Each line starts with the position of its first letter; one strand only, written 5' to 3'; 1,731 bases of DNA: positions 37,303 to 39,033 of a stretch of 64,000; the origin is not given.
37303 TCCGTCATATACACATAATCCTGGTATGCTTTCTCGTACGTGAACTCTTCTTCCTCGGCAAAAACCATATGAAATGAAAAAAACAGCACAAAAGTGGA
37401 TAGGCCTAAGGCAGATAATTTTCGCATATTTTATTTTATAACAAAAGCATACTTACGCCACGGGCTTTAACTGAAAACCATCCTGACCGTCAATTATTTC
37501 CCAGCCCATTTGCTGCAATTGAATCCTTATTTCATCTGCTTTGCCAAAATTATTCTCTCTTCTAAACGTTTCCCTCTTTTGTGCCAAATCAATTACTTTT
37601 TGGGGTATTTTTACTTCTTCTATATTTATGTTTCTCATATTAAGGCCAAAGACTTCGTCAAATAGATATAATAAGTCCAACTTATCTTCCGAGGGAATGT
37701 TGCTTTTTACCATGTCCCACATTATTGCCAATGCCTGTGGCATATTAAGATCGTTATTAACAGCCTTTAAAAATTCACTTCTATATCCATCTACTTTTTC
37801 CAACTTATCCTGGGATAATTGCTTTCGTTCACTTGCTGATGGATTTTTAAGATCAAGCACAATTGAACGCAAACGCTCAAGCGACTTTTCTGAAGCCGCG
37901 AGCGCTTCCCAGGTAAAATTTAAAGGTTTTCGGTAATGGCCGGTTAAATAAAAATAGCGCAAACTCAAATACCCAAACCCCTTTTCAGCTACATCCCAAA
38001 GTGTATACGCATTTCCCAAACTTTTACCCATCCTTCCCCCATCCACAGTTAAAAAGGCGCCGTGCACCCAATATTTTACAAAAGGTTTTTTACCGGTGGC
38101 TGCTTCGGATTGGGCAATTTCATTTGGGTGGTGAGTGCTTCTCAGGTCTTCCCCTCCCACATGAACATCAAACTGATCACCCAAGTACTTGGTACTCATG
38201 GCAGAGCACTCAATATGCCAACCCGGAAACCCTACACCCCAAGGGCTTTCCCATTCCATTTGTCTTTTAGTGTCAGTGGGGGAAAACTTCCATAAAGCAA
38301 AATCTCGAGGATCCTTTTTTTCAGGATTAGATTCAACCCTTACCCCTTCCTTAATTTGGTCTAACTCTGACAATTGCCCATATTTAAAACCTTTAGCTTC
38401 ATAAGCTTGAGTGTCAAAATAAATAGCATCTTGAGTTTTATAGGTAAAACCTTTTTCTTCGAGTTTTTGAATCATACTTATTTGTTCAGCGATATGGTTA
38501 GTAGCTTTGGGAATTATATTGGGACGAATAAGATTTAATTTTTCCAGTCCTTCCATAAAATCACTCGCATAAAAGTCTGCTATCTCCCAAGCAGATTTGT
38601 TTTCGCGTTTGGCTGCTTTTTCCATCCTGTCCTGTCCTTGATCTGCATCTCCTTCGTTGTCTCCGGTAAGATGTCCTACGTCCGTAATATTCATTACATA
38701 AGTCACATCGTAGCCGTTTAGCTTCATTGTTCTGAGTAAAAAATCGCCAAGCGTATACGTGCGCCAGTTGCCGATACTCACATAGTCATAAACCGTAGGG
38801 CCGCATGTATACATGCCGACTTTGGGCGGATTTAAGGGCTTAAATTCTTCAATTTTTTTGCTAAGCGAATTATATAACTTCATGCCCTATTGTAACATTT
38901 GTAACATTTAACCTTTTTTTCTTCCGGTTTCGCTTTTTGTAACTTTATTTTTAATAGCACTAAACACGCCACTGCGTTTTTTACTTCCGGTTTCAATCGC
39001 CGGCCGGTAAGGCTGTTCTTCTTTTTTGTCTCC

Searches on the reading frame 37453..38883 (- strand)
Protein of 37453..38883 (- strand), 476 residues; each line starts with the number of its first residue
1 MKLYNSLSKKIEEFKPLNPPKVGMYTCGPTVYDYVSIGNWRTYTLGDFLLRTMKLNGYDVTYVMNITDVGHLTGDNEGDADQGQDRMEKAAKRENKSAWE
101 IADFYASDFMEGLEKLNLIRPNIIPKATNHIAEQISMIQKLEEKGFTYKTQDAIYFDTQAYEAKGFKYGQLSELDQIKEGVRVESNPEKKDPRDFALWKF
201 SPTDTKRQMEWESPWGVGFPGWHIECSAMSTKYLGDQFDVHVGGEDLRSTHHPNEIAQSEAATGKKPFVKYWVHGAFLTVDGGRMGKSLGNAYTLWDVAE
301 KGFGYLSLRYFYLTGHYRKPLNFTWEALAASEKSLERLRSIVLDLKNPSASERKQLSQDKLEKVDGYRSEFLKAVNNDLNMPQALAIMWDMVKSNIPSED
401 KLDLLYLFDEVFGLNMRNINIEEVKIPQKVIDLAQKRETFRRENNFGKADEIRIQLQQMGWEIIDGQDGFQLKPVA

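Call 93: search_protein_families(library=ncbifam, proteins=[window:37453-38883:-], max_evalue=0.001)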
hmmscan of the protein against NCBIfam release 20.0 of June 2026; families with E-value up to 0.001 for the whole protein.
window:37453-38883:- (476 aa): 12 families
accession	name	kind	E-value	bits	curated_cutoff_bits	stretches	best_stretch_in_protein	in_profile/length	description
NF011108.0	PRK14536.1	equivalog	3.5e-138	461.4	780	1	1-470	3-485/490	cysteine--tRNA ligase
TIGR00435.1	cysS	equivalog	2.2e-127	425.9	340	1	1-472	1-463/466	cysteine--tRNA ligase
NF011107.0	PRK14534.1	equivalog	9.4e-106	354.7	744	1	1-473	3-479/481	cysteine--tRNA ligase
TIGR03447.1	mycothiol_MshC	equivalog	1.5e-55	188.7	485.1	1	2-393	19-383/411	cysteine--1-D-myo-inosityl 2-amino-2-deoxy-alpha-D-glucopyranoside ligase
NF009687.0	PRK13208.1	equivalog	2.2e-09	36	738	1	239-365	489-613/801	valine--tRNA ligase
TIGR00398.1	metG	equivalog_domain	9.6e-08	31.2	336.35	0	273-330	317-373/530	methionine--tRNA ligase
TIGR00392.1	ileS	equivalog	2e-06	26.3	621.4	1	259-340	586-666/861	isoleucine--tRNA ligase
TIGR00422.1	valS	equivalog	3.6e-06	25.3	612.1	1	238-365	480-608/863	valine--tRNA ligase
NF008957.0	PRK12300.1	subfamily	6.6e-06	24.3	677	0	239-355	581-697/946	leucine--tRNA ligase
NF008900.0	PRK12267.1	equivalog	3.7e-05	22.4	598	0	270-314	286-328/648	methionine--tRNA ligase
NF001100.0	PRK00133.1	equivalog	0.00021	20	587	0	276-329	322-376/676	methionine--tRNA ligase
TIGR00395.1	leuS_arch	equivalog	0.00062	17.9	648.5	0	239-349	575-685/938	leucine--tRNA ligase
